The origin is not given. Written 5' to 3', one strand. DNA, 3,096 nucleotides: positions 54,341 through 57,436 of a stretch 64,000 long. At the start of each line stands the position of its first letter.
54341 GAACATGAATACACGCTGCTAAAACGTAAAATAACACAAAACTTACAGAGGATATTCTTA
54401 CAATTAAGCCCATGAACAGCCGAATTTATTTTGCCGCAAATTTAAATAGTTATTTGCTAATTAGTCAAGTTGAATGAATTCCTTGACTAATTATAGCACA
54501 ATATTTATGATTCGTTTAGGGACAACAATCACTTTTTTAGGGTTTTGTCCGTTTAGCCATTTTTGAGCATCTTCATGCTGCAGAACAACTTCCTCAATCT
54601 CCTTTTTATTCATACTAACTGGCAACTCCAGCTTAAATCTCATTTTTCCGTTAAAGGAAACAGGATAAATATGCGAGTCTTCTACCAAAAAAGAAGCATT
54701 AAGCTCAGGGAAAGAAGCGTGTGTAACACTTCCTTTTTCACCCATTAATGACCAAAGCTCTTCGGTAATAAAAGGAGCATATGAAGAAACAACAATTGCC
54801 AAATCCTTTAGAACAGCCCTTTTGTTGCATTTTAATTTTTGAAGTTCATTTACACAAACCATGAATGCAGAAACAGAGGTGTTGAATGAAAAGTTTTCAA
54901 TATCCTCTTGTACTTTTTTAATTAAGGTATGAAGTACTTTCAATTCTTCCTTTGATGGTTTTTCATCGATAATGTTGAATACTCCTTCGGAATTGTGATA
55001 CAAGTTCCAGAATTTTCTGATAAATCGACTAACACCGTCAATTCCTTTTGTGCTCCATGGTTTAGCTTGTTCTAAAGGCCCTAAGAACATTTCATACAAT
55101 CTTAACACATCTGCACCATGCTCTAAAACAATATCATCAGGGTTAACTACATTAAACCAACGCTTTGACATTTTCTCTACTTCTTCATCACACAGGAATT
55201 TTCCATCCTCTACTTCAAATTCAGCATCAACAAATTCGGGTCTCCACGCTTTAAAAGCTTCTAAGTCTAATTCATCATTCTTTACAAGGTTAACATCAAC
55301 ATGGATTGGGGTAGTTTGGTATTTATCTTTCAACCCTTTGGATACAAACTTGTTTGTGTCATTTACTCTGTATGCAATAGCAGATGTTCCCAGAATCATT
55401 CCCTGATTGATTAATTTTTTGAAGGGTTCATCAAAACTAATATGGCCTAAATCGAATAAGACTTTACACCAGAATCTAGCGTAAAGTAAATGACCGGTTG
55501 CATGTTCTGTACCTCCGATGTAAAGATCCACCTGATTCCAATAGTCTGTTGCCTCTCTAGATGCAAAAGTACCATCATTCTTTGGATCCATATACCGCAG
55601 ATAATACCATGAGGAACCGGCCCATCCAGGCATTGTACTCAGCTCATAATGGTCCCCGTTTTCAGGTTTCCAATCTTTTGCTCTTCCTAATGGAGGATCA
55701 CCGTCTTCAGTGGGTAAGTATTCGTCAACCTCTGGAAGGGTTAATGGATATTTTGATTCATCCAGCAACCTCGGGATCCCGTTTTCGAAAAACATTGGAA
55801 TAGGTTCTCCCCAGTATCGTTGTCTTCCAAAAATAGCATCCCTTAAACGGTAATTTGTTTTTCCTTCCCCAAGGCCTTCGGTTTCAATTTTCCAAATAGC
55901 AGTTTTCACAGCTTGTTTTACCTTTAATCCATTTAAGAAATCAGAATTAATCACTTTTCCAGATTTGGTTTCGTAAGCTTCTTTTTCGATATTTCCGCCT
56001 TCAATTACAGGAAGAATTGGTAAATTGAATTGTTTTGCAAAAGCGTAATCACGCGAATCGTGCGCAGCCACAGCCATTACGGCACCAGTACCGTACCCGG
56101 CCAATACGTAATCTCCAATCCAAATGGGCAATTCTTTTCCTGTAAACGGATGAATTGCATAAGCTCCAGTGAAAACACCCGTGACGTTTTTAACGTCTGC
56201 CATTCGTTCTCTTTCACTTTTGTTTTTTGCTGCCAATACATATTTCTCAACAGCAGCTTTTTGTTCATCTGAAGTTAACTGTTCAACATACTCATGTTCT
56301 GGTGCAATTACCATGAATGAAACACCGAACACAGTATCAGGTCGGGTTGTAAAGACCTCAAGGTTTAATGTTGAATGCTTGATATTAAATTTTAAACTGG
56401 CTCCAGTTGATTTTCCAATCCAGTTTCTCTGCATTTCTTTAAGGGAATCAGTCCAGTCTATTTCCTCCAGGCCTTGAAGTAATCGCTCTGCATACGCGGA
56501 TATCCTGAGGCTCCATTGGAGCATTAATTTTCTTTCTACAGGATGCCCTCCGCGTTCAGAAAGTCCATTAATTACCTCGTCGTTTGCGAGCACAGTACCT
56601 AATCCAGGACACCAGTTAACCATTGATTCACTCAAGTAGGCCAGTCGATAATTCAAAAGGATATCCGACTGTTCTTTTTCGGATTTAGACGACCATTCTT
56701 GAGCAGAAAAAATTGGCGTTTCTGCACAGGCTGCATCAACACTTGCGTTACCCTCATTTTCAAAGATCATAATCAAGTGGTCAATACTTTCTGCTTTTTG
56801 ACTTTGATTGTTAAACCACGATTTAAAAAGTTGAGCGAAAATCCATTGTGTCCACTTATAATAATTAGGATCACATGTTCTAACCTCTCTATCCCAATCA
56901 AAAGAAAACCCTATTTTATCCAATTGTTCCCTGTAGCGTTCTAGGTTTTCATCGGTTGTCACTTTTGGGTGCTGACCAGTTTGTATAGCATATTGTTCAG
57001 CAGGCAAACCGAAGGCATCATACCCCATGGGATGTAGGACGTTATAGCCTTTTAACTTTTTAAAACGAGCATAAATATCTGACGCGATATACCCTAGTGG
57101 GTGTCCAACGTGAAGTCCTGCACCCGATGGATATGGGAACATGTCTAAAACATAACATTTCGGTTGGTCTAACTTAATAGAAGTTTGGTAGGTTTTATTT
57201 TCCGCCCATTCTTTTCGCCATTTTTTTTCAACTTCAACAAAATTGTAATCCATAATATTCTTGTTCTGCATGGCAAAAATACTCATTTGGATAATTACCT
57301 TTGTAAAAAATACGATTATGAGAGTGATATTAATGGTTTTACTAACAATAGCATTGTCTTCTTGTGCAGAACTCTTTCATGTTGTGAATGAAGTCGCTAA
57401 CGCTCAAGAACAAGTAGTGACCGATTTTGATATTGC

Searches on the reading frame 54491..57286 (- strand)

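Call 64: search_protein_families(library=pfam, proteins=[window:54491-57286:-], max_evalue=0.000001)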
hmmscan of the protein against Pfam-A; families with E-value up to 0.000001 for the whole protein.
window:54491-57286:- (931 aa): 4 families
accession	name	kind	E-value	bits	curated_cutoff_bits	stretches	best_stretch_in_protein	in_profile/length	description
PF13603.12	tRNA-synt_1_2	-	5.3e-62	209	25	1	287-464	1-181/185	Leucyl-tRNA synthetase, editing domain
PF00133.28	tRNA-synt_1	-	1.5e-29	103.4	22.7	1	23-155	2-152/414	tRNA synthetases class I (I, L, M and V)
PF09334.17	tRNA-synt_1g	-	2.9e-18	66.3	20.1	1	50-156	7-110/391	tRNA synthetases class I (M)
PF08264.19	Anticodon_1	-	5.1e-16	59.3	25.1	1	782-895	5-145/148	Anticodon-binding domain of tRNA ligase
